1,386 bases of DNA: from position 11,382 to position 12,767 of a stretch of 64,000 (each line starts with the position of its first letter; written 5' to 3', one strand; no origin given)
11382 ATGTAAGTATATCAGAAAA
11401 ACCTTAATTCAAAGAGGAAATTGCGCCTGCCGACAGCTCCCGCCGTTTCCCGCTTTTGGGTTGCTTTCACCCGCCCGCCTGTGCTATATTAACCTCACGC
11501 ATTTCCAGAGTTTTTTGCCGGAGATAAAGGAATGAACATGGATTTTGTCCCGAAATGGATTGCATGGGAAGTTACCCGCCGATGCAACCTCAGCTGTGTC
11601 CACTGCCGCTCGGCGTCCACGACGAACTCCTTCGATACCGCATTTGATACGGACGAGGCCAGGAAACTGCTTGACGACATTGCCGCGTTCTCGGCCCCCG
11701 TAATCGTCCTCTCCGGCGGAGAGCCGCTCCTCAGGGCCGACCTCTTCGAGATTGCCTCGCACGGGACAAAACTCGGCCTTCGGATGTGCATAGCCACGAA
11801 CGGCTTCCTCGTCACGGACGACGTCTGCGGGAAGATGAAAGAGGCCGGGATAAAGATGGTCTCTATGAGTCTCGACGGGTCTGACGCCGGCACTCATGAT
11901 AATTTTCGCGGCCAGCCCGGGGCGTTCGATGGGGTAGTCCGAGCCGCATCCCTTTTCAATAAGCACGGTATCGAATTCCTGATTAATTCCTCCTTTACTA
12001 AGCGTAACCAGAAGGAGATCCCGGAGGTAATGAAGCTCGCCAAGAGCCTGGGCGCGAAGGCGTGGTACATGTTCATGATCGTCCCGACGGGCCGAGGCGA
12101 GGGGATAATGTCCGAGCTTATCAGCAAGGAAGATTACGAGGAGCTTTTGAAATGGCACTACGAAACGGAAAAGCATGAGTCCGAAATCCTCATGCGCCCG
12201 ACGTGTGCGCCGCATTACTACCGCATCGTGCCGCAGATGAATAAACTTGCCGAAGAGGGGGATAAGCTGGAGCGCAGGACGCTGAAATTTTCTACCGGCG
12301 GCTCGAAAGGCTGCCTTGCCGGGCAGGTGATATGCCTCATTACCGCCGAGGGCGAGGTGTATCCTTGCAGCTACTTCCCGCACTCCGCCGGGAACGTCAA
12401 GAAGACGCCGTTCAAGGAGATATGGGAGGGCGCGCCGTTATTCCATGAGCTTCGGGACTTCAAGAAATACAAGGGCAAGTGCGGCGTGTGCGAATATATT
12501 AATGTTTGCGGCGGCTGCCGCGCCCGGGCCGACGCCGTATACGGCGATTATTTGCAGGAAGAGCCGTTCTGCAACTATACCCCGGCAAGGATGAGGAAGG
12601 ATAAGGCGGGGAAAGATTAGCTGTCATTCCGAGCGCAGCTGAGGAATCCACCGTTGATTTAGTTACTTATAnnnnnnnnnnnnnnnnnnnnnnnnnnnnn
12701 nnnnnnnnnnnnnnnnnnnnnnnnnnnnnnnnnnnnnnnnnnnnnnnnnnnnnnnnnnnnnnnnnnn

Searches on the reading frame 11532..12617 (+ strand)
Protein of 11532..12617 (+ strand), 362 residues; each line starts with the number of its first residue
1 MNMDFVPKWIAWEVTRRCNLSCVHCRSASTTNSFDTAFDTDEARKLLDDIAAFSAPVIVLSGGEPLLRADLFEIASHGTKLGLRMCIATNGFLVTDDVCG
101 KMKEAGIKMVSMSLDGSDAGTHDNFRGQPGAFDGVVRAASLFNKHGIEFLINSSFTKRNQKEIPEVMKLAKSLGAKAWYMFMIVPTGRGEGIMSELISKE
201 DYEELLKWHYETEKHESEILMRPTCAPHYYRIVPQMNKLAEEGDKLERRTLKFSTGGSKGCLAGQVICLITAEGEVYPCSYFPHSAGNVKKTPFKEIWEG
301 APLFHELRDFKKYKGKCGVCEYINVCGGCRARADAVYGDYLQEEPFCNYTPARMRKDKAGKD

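Call 4: search_protein_families(library=pfam, proteins=[window:11532-12617:+], max_evalue=1)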
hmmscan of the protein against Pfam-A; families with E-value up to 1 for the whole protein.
window:11532-12617:+ (362 aa): 3 families
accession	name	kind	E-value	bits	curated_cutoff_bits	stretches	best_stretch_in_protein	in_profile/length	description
PF04055.27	Radical_SAM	-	3.9e-23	82.9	29.5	1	13-169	2-165/166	Radical SAM superfamily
PF13186.11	SPASM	-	2.7e-10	40.8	21.5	1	261-320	1-66/67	Iron-sulfur cluster-binding domain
PF13353.11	Fer4_12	-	3.5e-05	24.6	22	1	17-116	14-115/137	4Fe-4S single cluster domain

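Call 6: search_protein_families(library=ncbifam, proteins=[window:11532-12617:+], max_evalue=1)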
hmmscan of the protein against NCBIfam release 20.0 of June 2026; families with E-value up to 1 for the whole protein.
window:11532-12617:+ (362 aa): 88 families (the best 25 are shown)
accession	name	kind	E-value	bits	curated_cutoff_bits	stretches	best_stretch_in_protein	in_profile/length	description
TIGR04545.1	rSAM_ahbD_hemeb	equivalog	4.5e-132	440.6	500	1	10-351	2-339/339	heme b synthase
TIGR04053.2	TIGR04053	equivalog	1.9e-93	313.6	395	1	3-351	3-366/366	TIGR04053 family radical SAM/SPASM domain-containing protein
TIGR04055.1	rSAM_NirJ2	equivalog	4.4e-91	305.8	500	1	10-350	2-325/326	putative heme d1 biosynthesis radical SAM protein NirJ2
TIGR04546.1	rSAM_ahbC_deAc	equivalog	2.1e-65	221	650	1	10-350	41-386/390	12,18-didecarboxysiroheme deacetylase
TIGR04051.1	rSAM_NirJ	equivalog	5.9e-64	216.3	515.45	1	10-350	4-349/354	heme d1 biosynthesis radical SAM protein NirJ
TIGR04054.1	rSAM_NirJ1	equivalog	3.3e-63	213.6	650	1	10-350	38-383/387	putative heme d1 biosynthesis radical SAM protein NirJ1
TIGR04347.1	pseudo_SAM_Halo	equivalog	1.6e-56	192.3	525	1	10-351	40-387/390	TIGR04347 family pseudo-SAM/SPASM protein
TIGR03962.1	mycofact_rSAM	equivalog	1.1e-46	159.6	265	2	7-211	11-214/339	mycofactocin radical SAM maturase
TIGR04303.1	GeoRSP_rSAM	equivalog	4e-44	151.5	400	2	7-179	4-173/325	GeoRSP system radical SAM/SPASM protein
NF050035.1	rSAM_WgK_link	exception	3.3e-40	138.2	650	1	7-350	8-364/367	radical SAM/SPASM peptide maturase WgkB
NF045574.1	sacti_mat_StsB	exception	5.1e-39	134.4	625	2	12-189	100-275/466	StsB family radical SAM/SPASM domain sactipeptide maturase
TIGR04103.1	rSAM_nif11_3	equivalog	9.2e-39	133.2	725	1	9-351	6-346/412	nif11-class peptide radical SAM maturase 3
TIGR04340.1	rSAM_ACGX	hypoth_equivalog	2e-38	132.5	400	1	11-347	6-337/341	radical SAM/SPASM domain protein, ACGX system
TIGR04133.1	rSAM_w_lipo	hypoth_equivalog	6.7e-37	127.2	425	2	10-220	26-238/350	TIGR04133 family radical SAM/SPASM protein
TIGR02109.1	PQQ_syn_pqqE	equivalog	1.5e-35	122.8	381.35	2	6-177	5-176/358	pyrroloquinoline quinone biosynthesis protein PqqE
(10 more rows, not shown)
